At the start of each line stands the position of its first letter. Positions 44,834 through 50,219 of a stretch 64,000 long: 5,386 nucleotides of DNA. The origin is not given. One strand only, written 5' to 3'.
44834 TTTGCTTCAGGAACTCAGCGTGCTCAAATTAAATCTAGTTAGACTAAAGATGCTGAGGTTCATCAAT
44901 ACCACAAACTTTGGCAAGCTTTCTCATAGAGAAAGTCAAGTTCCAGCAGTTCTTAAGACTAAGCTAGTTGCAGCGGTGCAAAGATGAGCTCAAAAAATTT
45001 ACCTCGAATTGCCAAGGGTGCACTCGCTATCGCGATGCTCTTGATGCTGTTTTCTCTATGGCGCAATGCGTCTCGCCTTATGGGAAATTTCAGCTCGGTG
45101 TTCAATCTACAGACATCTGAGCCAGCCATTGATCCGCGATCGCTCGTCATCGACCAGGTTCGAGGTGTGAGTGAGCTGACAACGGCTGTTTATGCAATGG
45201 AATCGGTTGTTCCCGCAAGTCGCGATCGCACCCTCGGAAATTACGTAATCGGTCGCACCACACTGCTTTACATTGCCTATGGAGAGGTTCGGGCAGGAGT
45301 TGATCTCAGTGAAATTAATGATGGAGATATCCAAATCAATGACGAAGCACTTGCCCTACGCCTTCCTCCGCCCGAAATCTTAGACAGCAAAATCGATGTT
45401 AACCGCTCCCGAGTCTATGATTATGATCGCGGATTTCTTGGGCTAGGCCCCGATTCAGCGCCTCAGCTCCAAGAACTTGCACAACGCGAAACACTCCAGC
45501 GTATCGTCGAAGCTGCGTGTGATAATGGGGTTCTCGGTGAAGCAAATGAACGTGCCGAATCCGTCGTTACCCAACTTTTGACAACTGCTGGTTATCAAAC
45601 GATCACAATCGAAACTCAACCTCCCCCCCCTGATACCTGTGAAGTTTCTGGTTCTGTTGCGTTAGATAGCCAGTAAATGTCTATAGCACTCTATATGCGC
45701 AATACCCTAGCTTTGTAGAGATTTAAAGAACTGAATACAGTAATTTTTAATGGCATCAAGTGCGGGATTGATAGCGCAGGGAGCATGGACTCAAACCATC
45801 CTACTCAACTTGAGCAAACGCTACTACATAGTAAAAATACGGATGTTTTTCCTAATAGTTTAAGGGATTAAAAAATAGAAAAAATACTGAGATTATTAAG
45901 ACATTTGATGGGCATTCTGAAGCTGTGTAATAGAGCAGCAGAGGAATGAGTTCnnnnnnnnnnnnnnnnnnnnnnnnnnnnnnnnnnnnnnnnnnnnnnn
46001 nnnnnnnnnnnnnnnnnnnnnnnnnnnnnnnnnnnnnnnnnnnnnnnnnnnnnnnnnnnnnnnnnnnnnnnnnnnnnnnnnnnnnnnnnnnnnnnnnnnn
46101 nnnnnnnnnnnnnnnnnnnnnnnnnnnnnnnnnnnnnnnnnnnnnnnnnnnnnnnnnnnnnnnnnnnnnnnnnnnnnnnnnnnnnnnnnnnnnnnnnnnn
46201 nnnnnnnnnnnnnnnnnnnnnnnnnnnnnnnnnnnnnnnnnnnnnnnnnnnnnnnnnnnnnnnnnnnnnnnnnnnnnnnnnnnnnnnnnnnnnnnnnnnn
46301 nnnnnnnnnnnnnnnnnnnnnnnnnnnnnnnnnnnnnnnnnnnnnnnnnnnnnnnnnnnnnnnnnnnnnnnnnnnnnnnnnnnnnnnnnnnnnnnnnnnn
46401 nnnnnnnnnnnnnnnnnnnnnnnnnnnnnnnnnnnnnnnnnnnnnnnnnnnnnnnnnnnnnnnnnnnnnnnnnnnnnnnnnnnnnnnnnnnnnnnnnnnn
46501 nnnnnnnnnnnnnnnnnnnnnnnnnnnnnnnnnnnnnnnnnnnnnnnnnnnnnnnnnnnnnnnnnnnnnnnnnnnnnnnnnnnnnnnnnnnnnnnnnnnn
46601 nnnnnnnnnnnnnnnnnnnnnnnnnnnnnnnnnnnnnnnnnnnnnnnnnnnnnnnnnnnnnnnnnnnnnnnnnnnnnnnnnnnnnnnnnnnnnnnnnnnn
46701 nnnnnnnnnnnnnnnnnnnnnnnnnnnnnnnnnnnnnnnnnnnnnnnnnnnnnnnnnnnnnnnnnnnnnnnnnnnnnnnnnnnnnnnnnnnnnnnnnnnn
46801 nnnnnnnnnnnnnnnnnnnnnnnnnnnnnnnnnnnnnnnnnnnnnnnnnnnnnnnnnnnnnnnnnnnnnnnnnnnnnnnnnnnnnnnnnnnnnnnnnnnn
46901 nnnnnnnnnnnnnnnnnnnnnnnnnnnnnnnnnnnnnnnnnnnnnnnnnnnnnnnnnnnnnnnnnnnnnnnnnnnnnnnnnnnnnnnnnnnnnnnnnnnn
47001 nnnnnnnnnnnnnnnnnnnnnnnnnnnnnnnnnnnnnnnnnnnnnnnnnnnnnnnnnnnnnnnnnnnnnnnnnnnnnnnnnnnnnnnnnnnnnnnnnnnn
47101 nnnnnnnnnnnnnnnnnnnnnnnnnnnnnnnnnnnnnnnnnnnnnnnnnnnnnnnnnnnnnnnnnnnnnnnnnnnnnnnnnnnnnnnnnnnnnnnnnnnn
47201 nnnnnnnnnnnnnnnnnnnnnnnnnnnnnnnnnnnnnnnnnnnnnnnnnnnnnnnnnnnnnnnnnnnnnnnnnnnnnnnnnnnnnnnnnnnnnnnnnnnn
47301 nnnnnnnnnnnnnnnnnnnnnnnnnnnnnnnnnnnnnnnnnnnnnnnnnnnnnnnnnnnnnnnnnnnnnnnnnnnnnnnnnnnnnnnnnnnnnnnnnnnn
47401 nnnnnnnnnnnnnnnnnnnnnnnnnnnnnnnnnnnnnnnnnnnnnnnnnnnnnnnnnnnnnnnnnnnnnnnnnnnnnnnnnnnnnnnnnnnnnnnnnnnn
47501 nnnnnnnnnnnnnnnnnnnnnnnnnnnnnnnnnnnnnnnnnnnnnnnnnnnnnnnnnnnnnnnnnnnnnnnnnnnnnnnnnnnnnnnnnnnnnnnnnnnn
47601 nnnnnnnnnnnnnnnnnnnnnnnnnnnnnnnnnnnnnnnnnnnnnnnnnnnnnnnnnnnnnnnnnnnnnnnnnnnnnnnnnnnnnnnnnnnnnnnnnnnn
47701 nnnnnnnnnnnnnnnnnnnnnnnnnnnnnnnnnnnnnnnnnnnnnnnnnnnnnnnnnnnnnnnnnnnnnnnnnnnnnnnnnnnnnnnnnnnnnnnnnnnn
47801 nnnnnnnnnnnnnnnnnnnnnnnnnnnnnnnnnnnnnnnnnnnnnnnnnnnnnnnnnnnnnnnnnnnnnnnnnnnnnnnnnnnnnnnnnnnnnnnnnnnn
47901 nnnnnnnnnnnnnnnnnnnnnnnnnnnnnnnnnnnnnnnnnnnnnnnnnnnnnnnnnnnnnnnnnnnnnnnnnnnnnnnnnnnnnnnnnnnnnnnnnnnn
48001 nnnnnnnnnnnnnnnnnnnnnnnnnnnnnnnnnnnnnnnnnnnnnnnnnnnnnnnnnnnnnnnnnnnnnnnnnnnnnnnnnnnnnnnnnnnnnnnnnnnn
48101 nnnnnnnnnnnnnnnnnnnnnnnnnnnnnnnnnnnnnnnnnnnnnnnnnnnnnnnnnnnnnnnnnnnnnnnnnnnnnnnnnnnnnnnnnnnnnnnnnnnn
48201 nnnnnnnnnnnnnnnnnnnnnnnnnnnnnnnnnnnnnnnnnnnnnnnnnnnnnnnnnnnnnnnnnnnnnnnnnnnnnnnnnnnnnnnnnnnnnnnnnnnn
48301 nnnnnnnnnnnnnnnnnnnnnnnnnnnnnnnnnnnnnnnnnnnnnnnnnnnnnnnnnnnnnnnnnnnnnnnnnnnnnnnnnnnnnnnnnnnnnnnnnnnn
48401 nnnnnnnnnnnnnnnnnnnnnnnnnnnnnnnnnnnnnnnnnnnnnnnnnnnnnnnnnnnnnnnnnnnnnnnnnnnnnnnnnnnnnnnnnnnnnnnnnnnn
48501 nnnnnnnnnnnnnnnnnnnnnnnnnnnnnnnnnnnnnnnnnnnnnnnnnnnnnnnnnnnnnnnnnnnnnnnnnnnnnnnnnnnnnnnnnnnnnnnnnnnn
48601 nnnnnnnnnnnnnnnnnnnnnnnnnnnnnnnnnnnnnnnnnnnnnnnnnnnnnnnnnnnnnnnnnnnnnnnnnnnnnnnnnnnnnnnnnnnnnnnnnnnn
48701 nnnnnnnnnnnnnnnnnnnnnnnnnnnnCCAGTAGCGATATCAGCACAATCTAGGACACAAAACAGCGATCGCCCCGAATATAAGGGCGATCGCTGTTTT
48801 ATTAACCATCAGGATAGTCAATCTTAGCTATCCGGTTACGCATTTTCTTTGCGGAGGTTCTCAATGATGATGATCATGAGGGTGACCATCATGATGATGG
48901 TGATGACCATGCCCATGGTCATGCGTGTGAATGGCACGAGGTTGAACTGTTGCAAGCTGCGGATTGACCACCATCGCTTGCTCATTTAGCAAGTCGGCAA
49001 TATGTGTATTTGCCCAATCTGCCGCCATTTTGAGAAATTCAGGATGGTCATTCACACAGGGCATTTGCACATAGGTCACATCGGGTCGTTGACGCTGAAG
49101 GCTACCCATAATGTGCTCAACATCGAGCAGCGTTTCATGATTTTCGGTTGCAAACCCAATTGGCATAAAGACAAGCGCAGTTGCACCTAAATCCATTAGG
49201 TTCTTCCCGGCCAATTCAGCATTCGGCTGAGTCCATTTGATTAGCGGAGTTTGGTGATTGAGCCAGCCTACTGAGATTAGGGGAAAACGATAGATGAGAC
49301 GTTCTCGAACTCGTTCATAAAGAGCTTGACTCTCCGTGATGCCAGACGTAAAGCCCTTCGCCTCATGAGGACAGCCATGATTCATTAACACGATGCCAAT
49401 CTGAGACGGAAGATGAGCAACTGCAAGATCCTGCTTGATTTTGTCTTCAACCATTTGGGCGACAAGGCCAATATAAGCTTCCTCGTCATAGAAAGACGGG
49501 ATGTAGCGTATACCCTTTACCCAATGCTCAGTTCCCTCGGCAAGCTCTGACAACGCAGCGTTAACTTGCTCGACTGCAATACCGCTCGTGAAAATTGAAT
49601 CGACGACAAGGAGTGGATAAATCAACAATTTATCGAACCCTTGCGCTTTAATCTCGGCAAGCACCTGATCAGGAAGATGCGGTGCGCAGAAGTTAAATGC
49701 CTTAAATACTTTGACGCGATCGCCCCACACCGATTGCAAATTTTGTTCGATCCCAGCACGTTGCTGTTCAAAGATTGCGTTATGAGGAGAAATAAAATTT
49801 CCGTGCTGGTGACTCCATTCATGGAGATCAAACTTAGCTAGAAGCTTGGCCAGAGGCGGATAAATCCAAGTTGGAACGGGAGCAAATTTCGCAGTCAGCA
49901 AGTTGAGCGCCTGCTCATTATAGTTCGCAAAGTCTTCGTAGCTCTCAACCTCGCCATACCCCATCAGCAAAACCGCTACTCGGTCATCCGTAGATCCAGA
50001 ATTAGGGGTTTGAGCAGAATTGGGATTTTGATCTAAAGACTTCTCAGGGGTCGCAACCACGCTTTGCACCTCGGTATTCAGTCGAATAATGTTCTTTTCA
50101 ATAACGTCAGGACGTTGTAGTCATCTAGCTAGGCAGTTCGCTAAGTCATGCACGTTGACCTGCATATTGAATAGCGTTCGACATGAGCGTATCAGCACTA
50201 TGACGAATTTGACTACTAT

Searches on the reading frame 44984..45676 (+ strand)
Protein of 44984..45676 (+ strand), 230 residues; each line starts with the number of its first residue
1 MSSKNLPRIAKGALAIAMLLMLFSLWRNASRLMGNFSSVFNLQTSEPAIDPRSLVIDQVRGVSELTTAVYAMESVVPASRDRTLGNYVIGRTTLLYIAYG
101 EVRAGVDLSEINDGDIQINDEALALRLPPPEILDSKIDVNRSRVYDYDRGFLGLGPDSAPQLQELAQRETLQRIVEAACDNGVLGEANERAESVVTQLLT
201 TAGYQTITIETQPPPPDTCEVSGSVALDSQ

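Call 21: search_protein_families(library=pfam, proteins=[window:44984-45676:+], max_evalue=0.001)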
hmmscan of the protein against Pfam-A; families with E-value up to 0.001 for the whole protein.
window:44984-45676:+ (230 aa): 1 family
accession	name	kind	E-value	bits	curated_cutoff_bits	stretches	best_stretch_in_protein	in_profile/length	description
PF14014.11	DUF4230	-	8.5e-37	127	27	1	58-209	2-148/148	Protein of unknown function (DUF4230)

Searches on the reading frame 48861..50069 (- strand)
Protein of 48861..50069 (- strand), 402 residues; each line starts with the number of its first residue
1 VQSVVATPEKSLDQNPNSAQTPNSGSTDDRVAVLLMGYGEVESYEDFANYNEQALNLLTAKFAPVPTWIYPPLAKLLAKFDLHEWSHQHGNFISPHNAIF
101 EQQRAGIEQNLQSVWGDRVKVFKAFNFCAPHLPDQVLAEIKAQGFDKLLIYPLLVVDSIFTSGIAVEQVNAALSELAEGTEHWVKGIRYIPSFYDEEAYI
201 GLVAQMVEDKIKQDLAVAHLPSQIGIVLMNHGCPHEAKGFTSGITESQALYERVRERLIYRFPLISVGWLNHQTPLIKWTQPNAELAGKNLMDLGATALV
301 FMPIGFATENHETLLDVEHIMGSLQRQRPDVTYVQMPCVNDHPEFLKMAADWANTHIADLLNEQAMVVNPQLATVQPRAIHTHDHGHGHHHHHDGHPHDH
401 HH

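Call 11: search_protein_families(library=pfam, proteins=[window:48861-50069:-])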
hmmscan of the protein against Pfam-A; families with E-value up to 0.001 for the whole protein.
window:48861-50069:- (402 aa): 2 families
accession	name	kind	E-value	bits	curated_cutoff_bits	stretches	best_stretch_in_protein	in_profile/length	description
PF00762.24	Ferrochelatase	-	1.2e-36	126.8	27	1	31-356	2-316/317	Ferrochelatase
PF01903.22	CbiX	-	4.7e-05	24.1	22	0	102-164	7-72/106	CbiX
